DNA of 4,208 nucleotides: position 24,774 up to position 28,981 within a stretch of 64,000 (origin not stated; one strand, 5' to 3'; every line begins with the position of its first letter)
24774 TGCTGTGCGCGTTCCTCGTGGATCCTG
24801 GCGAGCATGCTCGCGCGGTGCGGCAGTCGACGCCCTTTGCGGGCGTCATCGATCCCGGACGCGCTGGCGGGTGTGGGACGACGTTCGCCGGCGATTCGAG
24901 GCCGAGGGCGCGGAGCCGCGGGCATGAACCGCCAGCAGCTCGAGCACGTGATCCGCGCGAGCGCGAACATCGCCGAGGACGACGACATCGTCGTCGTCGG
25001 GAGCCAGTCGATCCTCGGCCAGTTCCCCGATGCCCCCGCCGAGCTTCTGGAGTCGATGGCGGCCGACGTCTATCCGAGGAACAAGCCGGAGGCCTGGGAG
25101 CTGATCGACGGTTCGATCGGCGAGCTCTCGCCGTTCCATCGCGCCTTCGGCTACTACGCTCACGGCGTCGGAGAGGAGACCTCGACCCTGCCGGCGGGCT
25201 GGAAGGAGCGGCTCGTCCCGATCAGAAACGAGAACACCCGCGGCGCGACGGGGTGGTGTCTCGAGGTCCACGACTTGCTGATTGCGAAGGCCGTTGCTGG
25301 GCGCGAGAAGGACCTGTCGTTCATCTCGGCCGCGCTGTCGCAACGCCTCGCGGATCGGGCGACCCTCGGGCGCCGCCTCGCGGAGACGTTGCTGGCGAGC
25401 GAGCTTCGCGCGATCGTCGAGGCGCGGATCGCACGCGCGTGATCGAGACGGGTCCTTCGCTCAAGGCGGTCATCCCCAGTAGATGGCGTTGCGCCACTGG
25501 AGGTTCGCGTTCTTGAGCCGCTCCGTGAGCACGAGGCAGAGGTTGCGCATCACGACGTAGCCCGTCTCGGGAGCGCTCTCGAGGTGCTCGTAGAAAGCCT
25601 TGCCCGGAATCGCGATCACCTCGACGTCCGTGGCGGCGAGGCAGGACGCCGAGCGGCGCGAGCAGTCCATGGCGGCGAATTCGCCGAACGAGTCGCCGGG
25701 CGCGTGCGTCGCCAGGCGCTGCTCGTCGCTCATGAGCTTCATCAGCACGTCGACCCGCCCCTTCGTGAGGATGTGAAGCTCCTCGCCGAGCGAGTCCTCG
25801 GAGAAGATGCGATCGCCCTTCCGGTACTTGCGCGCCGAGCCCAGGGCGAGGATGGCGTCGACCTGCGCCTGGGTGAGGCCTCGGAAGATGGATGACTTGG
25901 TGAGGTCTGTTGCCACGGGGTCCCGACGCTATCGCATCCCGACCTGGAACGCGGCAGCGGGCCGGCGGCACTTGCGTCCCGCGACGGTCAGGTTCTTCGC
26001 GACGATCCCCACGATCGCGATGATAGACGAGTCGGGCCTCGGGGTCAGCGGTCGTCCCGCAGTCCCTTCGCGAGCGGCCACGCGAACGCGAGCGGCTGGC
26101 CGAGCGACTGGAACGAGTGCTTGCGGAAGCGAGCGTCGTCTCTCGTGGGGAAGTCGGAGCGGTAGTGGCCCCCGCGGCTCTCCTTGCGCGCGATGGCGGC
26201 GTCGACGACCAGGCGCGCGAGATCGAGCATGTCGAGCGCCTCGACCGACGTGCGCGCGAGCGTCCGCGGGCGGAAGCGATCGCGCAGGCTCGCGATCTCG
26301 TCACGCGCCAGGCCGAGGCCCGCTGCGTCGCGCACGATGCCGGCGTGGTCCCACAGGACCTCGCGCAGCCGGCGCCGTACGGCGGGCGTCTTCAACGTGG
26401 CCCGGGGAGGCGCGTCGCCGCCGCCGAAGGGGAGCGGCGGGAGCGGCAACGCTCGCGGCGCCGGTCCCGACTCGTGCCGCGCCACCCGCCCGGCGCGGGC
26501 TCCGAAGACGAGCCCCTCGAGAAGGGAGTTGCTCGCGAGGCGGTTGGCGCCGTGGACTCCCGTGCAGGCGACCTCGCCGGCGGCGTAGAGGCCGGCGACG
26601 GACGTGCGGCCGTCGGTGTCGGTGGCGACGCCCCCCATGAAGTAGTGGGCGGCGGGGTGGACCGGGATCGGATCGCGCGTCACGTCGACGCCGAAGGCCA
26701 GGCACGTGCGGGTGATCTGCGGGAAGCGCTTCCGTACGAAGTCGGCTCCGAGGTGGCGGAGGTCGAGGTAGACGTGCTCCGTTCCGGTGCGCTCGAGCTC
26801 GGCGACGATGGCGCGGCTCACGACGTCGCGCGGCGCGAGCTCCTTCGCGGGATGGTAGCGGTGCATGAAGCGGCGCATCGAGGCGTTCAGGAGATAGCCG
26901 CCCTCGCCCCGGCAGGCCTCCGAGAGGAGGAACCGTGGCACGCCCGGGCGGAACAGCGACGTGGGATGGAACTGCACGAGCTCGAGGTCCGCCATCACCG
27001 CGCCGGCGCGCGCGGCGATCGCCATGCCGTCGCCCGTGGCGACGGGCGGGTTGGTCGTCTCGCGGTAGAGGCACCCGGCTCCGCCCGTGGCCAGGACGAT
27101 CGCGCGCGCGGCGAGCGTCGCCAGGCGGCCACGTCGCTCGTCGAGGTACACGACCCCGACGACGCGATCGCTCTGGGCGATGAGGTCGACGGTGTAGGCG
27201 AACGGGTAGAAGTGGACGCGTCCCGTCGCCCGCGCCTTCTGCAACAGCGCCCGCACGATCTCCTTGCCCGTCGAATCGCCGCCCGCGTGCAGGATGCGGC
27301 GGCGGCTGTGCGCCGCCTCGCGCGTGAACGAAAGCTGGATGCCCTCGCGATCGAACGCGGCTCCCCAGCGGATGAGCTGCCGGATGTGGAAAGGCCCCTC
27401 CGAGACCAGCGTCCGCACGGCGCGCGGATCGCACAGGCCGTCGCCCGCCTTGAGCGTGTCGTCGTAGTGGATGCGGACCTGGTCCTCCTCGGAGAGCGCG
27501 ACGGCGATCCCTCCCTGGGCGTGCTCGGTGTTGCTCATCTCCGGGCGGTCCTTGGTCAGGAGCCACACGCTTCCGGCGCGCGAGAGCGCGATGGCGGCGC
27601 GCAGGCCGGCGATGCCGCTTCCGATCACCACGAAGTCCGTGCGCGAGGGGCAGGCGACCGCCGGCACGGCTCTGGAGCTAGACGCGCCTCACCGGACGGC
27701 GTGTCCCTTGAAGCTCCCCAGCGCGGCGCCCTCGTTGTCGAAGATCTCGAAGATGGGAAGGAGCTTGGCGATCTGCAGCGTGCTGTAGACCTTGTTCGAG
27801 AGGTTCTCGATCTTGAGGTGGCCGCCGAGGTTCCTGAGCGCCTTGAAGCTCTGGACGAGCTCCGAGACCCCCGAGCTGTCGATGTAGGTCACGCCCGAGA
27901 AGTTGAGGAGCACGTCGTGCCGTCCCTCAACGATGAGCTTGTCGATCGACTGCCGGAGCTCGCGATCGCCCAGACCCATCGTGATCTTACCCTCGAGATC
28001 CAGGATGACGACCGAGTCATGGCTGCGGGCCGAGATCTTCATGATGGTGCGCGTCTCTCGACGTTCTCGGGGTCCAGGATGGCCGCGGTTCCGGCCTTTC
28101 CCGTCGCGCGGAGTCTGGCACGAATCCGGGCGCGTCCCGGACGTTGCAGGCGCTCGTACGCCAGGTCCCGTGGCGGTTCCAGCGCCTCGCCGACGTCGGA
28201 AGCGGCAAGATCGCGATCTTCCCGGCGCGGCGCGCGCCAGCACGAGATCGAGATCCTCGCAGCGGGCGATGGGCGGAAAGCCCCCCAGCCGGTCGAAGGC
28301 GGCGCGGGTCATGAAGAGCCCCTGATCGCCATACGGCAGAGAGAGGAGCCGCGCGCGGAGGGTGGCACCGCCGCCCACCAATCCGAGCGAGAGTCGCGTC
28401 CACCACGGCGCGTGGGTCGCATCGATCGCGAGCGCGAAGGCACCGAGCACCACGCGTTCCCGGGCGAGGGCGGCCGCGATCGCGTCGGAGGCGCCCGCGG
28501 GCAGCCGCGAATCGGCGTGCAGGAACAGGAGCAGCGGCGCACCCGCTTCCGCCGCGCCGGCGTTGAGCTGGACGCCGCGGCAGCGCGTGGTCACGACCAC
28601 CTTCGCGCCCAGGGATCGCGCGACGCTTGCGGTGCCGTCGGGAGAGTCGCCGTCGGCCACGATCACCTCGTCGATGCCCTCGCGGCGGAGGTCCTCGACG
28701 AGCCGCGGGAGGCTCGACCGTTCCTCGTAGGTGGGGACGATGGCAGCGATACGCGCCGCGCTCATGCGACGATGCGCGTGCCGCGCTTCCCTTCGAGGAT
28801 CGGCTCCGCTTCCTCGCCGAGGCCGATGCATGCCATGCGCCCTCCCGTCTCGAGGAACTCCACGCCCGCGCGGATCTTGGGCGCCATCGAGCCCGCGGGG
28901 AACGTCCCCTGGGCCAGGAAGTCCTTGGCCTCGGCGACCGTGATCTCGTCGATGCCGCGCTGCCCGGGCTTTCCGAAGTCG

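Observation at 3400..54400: At least 20 genes are broken by single-base indels at G/C homopolymers, clustered in patches while long neighbouring genes are perfect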

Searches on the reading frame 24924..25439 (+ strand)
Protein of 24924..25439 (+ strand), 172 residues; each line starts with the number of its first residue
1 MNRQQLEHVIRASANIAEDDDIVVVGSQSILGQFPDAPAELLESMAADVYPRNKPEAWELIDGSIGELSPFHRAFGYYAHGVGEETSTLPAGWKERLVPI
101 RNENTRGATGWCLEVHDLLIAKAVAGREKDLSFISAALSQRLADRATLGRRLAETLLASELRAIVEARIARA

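Call 52: find_encoding_contigs(protein=window:24924-25439:+, flank=10000, max_places=5)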
Protein window:24924-25439:+ (172 aa): 1 contig read that carries it; 1 place shown.
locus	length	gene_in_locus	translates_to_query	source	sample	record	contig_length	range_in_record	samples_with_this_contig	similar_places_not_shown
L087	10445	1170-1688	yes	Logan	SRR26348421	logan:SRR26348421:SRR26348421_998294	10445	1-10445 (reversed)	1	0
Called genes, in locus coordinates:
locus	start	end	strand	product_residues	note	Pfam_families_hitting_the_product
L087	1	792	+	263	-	?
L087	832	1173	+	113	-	-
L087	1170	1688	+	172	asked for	PF19502:DUF6036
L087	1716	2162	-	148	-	PF00027:cNMP_binding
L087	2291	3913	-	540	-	PF00890:FAD_binding_2, PF01266:DAO, PF03486:HI0933_like (faint), PF07992:Pyr_redox_2 (faint), PF02910:Succ_DH_flav_C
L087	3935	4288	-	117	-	PF01740:STAS, PF13466:STAS_2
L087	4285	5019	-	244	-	PF00535:Glycos_transf_2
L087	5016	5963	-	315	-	PF00696:AA_kinase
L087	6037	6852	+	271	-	-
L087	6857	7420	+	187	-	PF25842:NfeD_TM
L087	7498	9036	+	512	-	PF01145:Band_7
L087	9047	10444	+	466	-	?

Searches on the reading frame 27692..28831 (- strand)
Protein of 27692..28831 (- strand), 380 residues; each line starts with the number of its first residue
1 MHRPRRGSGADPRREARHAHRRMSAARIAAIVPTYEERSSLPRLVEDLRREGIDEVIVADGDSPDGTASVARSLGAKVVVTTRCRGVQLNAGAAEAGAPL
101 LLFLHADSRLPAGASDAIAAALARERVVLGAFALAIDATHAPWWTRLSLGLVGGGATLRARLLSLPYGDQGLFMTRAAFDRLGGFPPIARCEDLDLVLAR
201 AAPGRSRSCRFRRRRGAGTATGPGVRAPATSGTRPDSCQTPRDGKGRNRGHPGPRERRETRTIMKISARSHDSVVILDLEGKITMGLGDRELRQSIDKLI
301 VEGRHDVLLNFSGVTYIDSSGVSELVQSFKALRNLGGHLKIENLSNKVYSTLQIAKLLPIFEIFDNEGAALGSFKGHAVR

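Call 40: search_protein_families(library=pfam, max_evalue=0.0001, proteins=[window:27692-28831:-])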
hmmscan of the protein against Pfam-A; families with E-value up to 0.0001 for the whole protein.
window:27692-28831:- (380 aa): 3 families
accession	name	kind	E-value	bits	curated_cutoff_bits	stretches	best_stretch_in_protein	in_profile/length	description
PF01740.26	STAS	-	2.6e-17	62.9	22.6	1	266-370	2-106/106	STAS domain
PF00535.33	Glycos_transf_2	-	1.5e-14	54.7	23.3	1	31-176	3-160/168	Glycosyl transferase family 2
PF13466.11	STAS_2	-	1.4e-06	28.8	29.2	1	277-355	1-77/80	STAS domain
